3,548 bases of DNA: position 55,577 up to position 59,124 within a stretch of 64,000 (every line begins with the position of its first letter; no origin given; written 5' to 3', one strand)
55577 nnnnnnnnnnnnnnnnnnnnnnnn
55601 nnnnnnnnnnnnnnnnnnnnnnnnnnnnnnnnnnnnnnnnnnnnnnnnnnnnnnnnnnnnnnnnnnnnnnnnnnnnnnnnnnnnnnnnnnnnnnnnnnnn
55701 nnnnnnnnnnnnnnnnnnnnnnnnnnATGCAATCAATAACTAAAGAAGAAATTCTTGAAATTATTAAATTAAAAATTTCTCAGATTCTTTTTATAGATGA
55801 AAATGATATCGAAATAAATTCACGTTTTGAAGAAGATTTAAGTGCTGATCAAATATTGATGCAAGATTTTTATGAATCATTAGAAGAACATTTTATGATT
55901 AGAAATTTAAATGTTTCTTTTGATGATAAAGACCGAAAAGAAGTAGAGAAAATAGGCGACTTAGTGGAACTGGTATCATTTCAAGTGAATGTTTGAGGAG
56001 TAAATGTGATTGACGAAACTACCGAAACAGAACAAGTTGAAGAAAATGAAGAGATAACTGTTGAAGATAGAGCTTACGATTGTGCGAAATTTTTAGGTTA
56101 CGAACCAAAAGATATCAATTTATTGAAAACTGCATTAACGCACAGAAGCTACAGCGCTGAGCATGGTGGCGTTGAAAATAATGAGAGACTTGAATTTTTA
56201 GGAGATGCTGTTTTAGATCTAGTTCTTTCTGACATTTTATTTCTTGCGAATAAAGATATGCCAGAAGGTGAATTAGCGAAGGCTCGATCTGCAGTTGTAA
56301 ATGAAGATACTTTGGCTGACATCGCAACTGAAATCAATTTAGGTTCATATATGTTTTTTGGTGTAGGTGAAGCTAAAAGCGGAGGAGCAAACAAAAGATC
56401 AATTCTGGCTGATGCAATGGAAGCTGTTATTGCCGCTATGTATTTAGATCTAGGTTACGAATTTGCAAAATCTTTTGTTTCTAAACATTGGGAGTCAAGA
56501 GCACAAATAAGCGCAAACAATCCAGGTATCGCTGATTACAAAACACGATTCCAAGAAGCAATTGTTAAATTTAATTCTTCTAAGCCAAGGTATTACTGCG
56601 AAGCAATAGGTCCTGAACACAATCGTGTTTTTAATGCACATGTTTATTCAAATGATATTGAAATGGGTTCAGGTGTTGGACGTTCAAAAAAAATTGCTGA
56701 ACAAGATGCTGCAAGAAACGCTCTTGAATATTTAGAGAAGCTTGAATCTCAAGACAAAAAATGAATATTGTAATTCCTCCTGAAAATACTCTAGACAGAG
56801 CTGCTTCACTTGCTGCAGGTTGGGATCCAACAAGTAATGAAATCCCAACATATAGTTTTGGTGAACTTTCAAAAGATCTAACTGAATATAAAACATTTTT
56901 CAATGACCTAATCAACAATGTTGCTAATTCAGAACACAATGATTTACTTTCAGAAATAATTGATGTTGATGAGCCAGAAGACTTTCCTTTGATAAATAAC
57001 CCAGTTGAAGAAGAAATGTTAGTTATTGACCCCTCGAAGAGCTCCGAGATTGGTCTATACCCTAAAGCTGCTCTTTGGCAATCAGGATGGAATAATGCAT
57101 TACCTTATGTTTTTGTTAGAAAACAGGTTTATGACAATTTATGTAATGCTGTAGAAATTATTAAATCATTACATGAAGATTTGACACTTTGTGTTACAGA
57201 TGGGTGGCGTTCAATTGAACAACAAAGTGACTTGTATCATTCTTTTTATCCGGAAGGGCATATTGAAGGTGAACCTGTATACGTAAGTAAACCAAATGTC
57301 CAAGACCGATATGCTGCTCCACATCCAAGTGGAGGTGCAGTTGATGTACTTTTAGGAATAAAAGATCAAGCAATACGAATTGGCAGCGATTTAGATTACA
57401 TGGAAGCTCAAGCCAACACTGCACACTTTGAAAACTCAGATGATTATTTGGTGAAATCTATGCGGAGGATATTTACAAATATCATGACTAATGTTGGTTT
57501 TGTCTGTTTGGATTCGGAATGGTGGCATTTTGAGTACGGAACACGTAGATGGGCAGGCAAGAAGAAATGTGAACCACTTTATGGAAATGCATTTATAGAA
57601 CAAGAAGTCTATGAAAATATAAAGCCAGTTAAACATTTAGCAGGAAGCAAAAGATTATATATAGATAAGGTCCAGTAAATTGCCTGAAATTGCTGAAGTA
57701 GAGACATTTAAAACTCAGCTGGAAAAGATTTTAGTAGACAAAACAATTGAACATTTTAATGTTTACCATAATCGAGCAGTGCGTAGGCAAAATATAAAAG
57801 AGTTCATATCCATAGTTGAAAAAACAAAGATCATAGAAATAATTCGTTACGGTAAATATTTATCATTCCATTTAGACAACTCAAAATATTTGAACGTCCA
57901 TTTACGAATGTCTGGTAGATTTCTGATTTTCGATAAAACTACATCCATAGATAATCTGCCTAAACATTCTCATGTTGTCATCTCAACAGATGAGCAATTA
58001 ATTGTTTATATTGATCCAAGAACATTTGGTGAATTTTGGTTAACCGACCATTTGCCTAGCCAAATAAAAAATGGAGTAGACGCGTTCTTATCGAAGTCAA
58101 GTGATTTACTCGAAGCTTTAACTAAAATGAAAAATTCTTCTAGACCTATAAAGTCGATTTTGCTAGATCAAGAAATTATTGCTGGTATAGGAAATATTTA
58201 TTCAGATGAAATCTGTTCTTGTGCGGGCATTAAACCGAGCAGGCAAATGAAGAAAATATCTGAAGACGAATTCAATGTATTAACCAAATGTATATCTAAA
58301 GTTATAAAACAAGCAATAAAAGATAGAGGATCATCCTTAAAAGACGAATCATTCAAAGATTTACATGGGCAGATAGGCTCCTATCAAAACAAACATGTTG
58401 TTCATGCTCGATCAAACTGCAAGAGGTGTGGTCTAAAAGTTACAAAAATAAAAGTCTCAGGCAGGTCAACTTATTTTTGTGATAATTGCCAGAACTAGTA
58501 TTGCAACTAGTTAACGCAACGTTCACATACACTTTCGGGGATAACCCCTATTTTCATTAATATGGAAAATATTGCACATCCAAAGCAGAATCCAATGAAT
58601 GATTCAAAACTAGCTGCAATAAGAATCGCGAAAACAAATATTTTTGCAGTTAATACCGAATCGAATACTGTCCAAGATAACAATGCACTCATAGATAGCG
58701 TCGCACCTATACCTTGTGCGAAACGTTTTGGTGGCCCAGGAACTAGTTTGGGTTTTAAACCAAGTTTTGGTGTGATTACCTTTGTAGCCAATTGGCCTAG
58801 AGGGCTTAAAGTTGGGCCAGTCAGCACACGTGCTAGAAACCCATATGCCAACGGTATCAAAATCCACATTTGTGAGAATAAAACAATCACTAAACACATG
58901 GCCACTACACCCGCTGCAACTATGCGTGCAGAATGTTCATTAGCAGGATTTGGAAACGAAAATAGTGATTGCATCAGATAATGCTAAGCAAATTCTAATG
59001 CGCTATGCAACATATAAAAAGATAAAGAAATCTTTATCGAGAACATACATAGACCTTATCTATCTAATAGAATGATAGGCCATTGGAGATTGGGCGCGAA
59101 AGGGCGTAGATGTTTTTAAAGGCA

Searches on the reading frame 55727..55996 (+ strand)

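Call 6: search_protein_families(library=pfam, proteins=[window:55727-55996:+])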
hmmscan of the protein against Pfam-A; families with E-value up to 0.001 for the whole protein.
window:55727-55996:+ (89 aa): 0 families

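Call 20: search_protein_families(library=pfam, proteins=[window:55727-55996:+], max_evalue=0.01)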
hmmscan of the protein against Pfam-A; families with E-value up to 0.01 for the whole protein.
window:55727-55996:+ (89 aa): 1 family
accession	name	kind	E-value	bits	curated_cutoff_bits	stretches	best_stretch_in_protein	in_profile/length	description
PF03269.20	DUF268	-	0.0088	16.4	25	0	9-81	13-85/176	Caenorhabditis protein of unknown function, DUF268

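Call 51: search_protein_families(library=ncbifam, proteins=[window:55727-55996:+], max_evalue=0.01)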
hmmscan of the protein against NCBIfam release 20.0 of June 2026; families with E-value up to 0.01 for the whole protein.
window:55727-55996:+ (89 aa): 5 families
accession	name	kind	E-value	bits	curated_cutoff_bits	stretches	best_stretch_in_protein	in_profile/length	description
NF002150.0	PRK00982.1-4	subfamily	3e-07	30.6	66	1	5-85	2-77/80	acyl carrier protein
NF002148.0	PRK00982.1-2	subfamily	6.9e-06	25.8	71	1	6-84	2-75/79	acyl carrier protein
NF002147.0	PRK00982.1-1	equivalog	0.00015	21.5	84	1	4-84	3-78/83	acyl carrier protein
TIGR00517.1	acyl_carrier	equivalog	0.00024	20.9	70.45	1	7-83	2-73/77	acyl carrier protein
NF002149.0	PRK00982.1-3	equivalog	0.006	16.5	106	1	8-58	3-53/78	acyl carrier protein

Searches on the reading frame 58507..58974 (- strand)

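Call 63: search_protein_families(library=pfam, proteins=[window:58507-58974:-], max_evalue=0.00001)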
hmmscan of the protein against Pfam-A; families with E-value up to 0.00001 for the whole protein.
window:58507-58974:- (155 aa): 1 family
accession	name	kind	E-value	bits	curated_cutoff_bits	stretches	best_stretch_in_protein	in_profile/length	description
PF14340.12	DUF4395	-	3.8e-32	111.8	24.5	1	12-141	2-130/130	Domain of unknown function (DUF4395)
